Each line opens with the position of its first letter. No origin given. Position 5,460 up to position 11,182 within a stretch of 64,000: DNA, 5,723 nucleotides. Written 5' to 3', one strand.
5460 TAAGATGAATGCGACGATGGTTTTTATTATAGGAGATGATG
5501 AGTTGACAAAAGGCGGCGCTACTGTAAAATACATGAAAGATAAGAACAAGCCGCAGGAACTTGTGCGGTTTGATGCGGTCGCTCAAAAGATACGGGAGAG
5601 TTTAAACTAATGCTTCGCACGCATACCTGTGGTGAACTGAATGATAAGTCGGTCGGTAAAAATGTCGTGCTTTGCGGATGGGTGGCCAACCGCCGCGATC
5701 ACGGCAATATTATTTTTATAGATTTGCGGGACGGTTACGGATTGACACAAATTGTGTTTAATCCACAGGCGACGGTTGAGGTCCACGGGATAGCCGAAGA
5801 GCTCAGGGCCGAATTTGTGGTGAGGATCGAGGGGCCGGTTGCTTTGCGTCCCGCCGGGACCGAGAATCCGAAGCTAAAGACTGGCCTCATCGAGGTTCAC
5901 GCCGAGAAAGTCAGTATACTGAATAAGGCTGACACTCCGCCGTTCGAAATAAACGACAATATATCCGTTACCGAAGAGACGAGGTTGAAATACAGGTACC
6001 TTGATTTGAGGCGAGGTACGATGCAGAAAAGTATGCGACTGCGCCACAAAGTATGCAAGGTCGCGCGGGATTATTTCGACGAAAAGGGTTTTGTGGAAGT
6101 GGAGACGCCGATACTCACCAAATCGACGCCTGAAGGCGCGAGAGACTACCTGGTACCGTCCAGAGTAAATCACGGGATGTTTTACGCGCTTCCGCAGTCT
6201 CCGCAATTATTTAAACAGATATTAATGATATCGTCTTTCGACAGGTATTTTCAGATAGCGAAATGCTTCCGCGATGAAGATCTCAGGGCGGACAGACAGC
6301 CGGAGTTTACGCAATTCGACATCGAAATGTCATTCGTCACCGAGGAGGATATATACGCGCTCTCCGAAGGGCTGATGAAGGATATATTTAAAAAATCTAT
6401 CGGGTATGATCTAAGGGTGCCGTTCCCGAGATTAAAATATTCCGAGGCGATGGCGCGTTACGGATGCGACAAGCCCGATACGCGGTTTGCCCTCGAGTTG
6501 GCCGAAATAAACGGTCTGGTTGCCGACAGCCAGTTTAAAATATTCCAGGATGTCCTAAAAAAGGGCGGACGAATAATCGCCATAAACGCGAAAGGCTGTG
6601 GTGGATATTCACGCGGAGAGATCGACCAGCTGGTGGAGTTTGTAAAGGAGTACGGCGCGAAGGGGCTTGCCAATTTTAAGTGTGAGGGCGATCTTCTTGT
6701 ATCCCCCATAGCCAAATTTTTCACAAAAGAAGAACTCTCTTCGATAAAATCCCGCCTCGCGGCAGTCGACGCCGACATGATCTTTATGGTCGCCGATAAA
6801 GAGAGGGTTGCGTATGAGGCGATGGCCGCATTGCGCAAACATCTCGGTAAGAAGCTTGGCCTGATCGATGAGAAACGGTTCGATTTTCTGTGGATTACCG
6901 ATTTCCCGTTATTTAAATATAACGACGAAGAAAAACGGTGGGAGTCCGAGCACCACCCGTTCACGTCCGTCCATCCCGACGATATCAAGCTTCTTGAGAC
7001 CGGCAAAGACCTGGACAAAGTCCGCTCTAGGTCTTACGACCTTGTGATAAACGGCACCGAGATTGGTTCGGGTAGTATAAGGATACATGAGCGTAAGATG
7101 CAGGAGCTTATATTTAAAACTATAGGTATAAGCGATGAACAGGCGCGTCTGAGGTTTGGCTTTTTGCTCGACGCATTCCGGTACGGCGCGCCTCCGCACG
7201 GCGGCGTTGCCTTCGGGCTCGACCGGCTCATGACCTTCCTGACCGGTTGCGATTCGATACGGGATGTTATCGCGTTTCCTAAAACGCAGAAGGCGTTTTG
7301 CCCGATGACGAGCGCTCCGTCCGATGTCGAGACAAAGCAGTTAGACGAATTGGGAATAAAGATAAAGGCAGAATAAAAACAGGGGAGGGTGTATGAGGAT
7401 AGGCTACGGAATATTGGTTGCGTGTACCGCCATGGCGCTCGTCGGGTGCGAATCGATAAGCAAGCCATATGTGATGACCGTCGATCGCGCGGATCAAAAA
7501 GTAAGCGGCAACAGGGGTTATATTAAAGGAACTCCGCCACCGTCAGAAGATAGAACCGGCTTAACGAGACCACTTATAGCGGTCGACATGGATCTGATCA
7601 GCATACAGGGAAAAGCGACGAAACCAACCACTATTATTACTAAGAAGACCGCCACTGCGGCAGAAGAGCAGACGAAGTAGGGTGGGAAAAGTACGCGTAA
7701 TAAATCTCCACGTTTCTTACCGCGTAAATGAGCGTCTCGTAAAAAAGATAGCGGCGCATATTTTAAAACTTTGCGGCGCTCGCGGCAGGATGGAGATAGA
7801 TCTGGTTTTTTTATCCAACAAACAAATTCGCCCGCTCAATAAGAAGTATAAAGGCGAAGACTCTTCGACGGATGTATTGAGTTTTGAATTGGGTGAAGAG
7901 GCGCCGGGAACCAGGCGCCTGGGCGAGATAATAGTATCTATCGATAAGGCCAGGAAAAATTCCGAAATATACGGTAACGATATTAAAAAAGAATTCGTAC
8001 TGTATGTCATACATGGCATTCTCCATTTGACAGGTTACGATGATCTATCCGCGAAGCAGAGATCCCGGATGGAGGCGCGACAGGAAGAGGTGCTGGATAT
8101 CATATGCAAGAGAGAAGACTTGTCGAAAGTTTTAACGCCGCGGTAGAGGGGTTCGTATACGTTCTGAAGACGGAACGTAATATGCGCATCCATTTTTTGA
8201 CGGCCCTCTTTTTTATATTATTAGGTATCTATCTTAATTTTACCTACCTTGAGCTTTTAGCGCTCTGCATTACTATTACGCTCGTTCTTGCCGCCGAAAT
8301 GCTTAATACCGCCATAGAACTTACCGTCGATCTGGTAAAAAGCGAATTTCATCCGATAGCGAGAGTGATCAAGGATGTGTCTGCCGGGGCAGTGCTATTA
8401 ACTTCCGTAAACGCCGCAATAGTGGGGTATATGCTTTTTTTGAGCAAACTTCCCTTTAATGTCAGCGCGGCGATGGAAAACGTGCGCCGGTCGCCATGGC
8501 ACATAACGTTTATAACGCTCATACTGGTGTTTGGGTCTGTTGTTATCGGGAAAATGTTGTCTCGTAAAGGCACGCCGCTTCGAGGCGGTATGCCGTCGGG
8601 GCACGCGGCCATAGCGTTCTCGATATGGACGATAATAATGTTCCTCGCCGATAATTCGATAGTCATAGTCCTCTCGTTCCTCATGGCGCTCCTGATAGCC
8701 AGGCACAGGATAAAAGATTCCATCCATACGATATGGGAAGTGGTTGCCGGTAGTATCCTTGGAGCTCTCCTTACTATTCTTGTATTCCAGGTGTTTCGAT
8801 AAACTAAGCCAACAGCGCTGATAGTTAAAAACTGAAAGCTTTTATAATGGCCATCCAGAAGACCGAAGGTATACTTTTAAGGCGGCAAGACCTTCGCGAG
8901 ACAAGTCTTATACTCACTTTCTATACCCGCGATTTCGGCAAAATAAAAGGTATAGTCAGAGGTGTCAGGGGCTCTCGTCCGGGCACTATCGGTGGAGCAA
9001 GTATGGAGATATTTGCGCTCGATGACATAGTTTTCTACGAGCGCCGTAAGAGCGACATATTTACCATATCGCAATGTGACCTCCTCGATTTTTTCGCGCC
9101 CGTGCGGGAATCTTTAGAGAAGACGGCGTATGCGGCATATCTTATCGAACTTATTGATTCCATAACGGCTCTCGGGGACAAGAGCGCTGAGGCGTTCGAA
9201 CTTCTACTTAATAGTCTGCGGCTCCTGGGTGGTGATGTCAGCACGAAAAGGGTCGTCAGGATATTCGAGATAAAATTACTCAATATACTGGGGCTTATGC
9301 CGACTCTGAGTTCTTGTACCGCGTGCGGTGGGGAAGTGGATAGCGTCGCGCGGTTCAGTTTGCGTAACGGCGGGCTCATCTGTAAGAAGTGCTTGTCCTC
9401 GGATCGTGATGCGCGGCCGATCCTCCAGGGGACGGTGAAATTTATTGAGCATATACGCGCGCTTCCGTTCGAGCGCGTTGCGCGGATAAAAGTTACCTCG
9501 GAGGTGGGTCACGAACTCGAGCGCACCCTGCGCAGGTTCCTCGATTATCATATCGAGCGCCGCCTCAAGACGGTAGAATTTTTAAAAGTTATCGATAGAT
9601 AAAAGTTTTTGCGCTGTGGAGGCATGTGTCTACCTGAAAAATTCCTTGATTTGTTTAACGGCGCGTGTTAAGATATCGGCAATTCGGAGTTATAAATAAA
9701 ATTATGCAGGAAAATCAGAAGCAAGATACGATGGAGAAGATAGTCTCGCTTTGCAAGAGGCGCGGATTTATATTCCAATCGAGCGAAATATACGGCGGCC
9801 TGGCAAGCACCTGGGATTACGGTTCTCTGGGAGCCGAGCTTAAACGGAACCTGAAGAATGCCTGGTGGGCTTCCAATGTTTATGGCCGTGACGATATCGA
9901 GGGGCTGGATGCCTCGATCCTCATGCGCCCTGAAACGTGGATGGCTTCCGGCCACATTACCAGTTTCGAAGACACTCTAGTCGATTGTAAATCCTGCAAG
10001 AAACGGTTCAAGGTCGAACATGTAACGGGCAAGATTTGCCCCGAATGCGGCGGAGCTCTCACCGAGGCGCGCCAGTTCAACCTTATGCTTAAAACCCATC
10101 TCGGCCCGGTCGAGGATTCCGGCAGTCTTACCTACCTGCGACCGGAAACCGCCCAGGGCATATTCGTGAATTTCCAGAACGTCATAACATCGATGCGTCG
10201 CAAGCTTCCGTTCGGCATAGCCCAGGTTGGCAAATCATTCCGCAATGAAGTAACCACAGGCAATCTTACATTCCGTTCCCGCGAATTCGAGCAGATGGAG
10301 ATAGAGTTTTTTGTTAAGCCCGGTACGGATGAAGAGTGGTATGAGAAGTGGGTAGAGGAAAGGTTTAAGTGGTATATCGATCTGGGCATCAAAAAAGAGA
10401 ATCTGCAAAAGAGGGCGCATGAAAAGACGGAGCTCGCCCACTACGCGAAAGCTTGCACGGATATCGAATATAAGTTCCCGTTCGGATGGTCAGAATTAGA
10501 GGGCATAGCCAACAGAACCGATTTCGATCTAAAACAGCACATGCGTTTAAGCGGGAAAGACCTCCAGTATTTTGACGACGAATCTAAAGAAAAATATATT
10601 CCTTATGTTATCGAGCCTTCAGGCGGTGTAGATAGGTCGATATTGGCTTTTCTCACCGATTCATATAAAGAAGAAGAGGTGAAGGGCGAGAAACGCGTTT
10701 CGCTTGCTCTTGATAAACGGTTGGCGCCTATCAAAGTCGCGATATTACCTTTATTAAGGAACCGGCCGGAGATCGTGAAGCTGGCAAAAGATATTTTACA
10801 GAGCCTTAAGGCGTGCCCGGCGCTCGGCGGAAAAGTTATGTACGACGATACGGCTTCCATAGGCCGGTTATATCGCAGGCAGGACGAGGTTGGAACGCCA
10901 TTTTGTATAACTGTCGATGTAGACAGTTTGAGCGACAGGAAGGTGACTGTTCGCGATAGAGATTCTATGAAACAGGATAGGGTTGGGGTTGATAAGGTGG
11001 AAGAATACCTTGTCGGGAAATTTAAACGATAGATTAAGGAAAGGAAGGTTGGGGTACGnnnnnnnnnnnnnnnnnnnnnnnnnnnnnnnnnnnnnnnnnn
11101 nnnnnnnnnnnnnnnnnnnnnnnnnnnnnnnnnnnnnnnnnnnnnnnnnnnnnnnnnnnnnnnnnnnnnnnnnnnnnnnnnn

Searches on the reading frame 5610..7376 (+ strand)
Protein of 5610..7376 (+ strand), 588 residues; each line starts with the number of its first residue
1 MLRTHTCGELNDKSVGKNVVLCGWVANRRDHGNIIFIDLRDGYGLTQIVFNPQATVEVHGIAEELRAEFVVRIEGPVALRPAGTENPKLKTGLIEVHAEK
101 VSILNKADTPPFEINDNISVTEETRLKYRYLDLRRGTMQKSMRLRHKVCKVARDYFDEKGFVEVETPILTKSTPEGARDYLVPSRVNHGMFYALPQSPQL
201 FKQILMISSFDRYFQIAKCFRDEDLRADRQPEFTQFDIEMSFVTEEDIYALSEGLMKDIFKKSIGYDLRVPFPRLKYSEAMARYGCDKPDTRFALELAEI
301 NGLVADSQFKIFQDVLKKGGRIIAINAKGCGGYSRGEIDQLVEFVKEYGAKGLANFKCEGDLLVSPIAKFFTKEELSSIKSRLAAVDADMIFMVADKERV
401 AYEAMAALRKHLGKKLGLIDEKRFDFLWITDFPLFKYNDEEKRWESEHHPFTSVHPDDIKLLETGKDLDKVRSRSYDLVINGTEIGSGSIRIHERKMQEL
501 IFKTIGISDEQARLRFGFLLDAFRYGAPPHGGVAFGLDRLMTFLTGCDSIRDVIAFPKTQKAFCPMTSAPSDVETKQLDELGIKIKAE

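Call 21: search_protein_families(library=pfam, proteins=[window:5610-7376:+], max_evalue=0.00001)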
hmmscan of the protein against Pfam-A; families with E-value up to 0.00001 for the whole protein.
window:5610-7376:+ (588 aa): 3 families
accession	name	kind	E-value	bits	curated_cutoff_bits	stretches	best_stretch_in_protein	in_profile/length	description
PF00152.25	tRNA-synt_2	-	3.6e-124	414.2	25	1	122-560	2-308/308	tRNA synthetases class II (D, K and N)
PF02938.19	GAD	-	1.6e-24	86.4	23.4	1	312-405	1-95/95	GAD domain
PF01336.31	tRNA_anti-codon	-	1.6e-14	54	27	1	19-104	1-75/75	OB-fold nucleic acid binding domain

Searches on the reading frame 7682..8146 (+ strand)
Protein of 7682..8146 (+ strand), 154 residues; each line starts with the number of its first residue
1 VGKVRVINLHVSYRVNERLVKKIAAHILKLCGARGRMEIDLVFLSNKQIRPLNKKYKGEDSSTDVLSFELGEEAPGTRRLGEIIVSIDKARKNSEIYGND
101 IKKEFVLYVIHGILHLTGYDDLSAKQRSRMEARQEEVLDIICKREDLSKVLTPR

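Call 21: search_protein_families(library=pfam, proteins=[window:7682-8146:+], max_evalue=0.00001)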
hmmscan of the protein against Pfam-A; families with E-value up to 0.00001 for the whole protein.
window:7682-8146:+ (154 aa): 1 family
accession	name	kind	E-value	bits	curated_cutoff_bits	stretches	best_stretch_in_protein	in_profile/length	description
PF02130.23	YbeY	-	1.9e-34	118.7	25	1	17-139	8-127/129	Endoribonuclease YbeY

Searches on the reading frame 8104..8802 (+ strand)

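Call 21: search_protein_families(library=pfam, proteins=[window:8104-8802:+], max_evalue=0.00001)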
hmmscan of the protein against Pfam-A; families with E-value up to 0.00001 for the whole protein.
window:8104-8802:+ (232 aa): 2 families
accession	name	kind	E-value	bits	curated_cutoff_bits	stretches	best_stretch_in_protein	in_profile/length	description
PF01219.24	DAGK_prokar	-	2.4e-32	111.2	22.3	1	12-112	2-102/102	Prokaryotic diacylglycerol kinase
PF01569.27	PAP2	-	2.2e-10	40.8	27.2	1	160-231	48-125/130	PAP2 superfamily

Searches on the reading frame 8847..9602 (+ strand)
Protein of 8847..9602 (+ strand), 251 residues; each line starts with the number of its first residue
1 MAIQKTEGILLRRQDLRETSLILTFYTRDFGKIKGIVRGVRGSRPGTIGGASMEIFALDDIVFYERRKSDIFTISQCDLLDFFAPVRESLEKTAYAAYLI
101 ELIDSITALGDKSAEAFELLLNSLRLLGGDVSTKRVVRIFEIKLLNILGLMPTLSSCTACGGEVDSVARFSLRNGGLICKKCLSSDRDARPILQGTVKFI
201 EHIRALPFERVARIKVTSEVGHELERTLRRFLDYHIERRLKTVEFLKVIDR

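Call 21: search_protein_families(library=pfam, proteins=[window:8847-9602:+], max_evalue=0.00001)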
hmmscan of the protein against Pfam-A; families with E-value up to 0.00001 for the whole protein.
window:8847-9602:+ (251 aa): 2 families
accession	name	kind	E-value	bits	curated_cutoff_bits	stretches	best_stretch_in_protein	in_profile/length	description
PF02565.21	RecO_C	-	1.5e-36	126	22.1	1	87-242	1-155/157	Recombination protein O C terminal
PF11967.14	RecO_N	-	1.2e-17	64.1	27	1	1-83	1-80/80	Recombination protein O N terminal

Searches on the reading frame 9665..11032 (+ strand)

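Call 21: search_protein_families(library=pfam, proteins=[window:9665-11032:+], max_evalue=0.00001)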
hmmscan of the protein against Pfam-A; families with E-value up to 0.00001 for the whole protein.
window:9665-11032:+ (455 aa): 2 families
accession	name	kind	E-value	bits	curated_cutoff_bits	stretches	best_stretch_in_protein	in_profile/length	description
PF03129.25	HGTP_anticodon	-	5.1e-16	59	21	1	357-450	1-92/94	Anticodon binding domain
PF00587.30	tRNA-synt_2b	-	3.7e-14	53.6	29.3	1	155-330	10-176/179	tRNA synthetase class II core domain (G, H, P, S and T)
